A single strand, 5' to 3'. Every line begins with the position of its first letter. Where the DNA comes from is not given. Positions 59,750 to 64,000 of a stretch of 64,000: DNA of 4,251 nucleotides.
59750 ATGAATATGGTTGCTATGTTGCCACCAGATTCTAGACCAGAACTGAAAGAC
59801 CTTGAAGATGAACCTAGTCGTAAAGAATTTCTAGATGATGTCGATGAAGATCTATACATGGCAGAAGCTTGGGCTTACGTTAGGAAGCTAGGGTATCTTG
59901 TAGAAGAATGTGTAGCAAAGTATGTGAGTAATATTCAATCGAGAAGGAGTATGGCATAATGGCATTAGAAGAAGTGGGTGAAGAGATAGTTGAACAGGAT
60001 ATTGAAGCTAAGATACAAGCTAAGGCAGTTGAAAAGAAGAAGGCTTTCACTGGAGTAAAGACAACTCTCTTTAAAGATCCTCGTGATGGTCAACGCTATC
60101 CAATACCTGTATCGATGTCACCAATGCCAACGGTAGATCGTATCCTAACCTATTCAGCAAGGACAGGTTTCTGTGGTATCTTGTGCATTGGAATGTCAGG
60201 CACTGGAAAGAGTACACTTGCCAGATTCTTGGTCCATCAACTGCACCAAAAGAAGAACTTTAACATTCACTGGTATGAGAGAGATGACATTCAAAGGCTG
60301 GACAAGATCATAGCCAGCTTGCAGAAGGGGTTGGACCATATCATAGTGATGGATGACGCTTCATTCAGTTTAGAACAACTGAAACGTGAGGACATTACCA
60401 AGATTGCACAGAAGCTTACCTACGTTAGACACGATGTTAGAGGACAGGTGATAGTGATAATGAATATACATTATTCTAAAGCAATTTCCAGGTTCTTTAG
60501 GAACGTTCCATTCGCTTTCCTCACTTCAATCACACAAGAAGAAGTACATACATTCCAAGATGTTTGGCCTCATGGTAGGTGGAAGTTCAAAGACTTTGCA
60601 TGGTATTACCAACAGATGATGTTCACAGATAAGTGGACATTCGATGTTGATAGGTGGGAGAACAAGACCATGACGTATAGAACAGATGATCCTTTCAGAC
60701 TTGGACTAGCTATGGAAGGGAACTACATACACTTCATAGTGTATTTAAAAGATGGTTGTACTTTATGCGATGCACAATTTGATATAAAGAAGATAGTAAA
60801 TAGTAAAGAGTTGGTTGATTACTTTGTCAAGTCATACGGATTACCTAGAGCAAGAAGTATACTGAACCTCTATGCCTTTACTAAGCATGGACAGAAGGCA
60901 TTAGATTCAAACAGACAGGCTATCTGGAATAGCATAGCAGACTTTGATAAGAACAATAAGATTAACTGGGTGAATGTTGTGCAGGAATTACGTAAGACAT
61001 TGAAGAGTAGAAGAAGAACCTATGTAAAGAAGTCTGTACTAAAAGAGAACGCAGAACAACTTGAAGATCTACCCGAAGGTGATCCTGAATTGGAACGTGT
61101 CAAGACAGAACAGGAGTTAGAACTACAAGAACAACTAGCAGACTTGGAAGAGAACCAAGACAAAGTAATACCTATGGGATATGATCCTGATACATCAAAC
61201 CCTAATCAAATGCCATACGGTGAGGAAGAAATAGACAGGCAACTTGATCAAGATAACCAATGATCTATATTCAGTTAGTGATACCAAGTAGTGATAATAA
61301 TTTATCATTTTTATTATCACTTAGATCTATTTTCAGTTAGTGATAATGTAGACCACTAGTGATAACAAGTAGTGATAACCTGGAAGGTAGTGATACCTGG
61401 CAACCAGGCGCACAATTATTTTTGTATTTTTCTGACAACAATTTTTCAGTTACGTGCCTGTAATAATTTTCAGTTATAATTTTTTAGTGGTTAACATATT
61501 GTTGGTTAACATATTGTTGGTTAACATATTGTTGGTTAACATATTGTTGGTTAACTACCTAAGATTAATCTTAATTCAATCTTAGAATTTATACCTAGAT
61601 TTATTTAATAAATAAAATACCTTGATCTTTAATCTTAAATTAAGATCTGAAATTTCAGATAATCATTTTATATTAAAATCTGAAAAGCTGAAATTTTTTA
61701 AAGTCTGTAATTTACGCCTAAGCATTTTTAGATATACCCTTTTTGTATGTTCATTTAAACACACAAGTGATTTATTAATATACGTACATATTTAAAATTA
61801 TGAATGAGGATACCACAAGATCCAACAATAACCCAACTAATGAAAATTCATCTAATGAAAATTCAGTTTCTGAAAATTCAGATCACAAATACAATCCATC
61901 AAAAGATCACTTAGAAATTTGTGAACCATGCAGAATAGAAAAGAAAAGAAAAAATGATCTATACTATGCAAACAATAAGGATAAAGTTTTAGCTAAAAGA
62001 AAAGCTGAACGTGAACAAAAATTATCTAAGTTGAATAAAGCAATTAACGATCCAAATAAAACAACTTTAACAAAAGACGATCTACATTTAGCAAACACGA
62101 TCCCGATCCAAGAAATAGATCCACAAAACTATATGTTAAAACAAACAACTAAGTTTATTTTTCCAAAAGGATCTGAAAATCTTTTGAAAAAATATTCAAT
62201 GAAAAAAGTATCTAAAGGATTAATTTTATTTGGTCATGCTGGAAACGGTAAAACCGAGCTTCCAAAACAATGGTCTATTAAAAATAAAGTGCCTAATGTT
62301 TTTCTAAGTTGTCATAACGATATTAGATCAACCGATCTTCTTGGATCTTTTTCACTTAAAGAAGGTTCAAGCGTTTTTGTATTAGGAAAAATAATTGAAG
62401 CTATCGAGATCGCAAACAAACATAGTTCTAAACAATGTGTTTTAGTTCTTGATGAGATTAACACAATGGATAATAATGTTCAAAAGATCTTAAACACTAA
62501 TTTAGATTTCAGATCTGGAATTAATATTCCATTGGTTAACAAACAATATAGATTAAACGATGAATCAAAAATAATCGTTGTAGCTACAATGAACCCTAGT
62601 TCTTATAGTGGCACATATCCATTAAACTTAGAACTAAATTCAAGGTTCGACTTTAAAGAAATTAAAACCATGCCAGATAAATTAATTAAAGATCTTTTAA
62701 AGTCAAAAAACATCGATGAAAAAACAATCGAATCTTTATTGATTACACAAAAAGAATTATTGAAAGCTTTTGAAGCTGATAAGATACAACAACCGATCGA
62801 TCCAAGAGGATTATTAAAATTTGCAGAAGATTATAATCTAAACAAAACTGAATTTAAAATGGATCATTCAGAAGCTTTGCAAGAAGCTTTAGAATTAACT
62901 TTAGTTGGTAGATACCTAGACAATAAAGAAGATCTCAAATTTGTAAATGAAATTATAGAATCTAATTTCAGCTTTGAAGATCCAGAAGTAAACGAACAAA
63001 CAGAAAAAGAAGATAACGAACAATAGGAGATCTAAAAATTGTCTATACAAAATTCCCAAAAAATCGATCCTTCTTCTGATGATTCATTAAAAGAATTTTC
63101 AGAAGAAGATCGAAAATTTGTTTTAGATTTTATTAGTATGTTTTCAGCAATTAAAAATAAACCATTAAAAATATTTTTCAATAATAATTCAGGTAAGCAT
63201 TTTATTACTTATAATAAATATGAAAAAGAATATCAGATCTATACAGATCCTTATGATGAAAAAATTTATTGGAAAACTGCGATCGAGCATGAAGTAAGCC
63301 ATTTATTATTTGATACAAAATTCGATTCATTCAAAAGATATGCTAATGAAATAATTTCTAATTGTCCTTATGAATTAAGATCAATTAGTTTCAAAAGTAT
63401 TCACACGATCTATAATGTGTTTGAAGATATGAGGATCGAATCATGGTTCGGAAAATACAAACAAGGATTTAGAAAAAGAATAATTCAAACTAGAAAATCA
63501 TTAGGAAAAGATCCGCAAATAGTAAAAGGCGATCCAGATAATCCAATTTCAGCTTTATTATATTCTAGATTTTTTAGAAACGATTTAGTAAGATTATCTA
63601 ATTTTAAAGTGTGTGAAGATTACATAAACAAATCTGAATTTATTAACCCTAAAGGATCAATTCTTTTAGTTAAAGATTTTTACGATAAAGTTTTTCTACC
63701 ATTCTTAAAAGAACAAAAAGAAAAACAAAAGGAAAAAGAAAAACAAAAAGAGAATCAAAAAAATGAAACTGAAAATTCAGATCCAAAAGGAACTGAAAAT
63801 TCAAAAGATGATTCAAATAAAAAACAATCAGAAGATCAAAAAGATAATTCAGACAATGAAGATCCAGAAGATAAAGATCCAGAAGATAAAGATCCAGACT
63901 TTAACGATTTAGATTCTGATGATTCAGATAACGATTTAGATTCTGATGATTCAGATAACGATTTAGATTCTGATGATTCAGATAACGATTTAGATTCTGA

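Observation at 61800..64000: AAA_5 (MoxR/McrB-like) ATPase followed by an HExxH protein with acidic repeat tail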

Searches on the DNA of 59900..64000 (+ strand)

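Call 10: search_dna_similar(collection=phages, query=window:59900-64000:+, mode=distant)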
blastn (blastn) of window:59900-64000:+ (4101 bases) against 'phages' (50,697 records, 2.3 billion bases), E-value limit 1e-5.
No match.
